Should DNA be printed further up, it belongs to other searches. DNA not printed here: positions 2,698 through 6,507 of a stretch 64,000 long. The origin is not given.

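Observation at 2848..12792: NRPS with N-terminal formylation domain and F-A-T-E-C-A-T-TE logic, predicting an N-formyl-D-Xaa-Yaa dipeptide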

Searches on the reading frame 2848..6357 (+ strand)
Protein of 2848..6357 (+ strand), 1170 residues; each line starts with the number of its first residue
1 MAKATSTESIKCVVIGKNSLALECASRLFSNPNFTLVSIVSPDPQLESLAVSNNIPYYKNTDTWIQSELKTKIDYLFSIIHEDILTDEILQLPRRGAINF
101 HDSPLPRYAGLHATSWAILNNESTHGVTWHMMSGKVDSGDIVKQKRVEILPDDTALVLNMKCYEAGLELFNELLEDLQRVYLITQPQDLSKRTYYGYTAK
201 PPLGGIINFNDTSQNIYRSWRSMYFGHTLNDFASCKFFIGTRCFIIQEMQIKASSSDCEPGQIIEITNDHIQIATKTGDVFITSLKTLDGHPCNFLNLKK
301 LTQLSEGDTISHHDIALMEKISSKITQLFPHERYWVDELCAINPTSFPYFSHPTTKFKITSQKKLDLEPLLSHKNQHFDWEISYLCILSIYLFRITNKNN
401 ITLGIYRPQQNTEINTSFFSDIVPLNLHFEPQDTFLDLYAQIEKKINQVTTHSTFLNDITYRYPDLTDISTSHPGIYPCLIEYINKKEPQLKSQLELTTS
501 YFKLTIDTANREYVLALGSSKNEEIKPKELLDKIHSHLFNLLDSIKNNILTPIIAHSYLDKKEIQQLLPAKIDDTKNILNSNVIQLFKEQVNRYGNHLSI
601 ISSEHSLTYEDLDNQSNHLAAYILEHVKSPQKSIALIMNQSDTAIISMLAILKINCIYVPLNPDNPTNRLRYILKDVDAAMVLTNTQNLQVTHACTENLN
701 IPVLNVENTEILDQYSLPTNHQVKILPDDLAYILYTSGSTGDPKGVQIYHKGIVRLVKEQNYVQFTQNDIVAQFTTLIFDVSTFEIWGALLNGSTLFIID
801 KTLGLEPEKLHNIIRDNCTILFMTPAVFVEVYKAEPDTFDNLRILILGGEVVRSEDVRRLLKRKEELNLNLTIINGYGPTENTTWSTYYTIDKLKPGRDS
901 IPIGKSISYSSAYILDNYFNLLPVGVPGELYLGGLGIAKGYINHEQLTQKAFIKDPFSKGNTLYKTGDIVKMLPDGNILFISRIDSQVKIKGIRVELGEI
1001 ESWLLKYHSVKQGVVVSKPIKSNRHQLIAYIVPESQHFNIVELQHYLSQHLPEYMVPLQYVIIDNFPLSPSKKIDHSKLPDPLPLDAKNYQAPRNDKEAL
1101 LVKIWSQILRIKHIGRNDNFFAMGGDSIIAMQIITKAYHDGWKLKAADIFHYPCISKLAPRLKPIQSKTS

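Call 17: search_solved_structures(query=window:2848-6357:+, max_evalue=1e-10, show_alignments=2)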
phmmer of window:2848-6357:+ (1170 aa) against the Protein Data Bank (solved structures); distinct sequences matched with E-value up to 1e-10: 171 (the best 60 are shown).
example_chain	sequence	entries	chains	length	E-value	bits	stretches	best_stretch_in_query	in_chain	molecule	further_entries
6mfz_A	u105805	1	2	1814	9.6e-208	695.7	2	384-1162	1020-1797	Linear gramicidin synthase subunit A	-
9be3_A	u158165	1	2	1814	1.1e-207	695.5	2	384-1162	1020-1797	Linear gramicidin synthase subunit A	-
9meh_A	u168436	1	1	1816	1.1e-207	695.5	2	384-1162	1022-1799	Linear gramicidin synthase subunit A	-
9be4_A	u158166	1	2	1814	4.2e-207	693.6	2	384-1162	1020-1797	Linear gramicidin synthase subunit A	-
6mfy_A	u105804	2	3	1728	2.6e-188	631.4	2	580-1160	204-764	Linear gramicidin synthase subunit A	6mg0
8xjz_C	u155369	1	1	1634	5e-128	431.7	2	597-1161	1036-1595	Peptide synthetase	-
9bfd_A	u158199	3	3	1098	7.1e-112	378.2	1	581-1164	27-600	Tyrocidine synthase 1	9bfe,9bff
8jbr_A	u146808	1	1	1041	6.8e-110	371.6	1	559-1159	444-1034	McyA protein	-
2vsq_A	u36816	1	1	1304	2.1e-106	360.1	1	519-1163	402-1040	SURFACTIN SYNTHETASE SUBUNIT 3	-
5es5_A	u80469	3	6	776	3.2e-106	359.5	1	580-1159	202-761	Linear gramicidin synthetase subunit A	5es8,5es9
6mfw_A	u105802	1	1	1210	8e-106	358.2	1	580-1160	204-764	Linear gramicidin synthase subunit A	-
6mfx_A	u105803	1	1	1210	1.7e-105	357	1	580-1160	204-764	Linear gramicidin synthase subunit A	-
5u89_A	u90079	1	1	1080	6.1e-101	342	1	580-1166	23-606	Amino acid adenylation domain protein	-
4d4g_A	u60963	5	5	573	2.7e-100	339.8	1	581-1117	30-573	APNAA1 | APNA A1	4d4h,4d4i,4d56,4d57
9bfd_B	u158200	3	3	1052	1.6e-99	337.3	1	501-1159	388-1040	Tyrocidine synthase 2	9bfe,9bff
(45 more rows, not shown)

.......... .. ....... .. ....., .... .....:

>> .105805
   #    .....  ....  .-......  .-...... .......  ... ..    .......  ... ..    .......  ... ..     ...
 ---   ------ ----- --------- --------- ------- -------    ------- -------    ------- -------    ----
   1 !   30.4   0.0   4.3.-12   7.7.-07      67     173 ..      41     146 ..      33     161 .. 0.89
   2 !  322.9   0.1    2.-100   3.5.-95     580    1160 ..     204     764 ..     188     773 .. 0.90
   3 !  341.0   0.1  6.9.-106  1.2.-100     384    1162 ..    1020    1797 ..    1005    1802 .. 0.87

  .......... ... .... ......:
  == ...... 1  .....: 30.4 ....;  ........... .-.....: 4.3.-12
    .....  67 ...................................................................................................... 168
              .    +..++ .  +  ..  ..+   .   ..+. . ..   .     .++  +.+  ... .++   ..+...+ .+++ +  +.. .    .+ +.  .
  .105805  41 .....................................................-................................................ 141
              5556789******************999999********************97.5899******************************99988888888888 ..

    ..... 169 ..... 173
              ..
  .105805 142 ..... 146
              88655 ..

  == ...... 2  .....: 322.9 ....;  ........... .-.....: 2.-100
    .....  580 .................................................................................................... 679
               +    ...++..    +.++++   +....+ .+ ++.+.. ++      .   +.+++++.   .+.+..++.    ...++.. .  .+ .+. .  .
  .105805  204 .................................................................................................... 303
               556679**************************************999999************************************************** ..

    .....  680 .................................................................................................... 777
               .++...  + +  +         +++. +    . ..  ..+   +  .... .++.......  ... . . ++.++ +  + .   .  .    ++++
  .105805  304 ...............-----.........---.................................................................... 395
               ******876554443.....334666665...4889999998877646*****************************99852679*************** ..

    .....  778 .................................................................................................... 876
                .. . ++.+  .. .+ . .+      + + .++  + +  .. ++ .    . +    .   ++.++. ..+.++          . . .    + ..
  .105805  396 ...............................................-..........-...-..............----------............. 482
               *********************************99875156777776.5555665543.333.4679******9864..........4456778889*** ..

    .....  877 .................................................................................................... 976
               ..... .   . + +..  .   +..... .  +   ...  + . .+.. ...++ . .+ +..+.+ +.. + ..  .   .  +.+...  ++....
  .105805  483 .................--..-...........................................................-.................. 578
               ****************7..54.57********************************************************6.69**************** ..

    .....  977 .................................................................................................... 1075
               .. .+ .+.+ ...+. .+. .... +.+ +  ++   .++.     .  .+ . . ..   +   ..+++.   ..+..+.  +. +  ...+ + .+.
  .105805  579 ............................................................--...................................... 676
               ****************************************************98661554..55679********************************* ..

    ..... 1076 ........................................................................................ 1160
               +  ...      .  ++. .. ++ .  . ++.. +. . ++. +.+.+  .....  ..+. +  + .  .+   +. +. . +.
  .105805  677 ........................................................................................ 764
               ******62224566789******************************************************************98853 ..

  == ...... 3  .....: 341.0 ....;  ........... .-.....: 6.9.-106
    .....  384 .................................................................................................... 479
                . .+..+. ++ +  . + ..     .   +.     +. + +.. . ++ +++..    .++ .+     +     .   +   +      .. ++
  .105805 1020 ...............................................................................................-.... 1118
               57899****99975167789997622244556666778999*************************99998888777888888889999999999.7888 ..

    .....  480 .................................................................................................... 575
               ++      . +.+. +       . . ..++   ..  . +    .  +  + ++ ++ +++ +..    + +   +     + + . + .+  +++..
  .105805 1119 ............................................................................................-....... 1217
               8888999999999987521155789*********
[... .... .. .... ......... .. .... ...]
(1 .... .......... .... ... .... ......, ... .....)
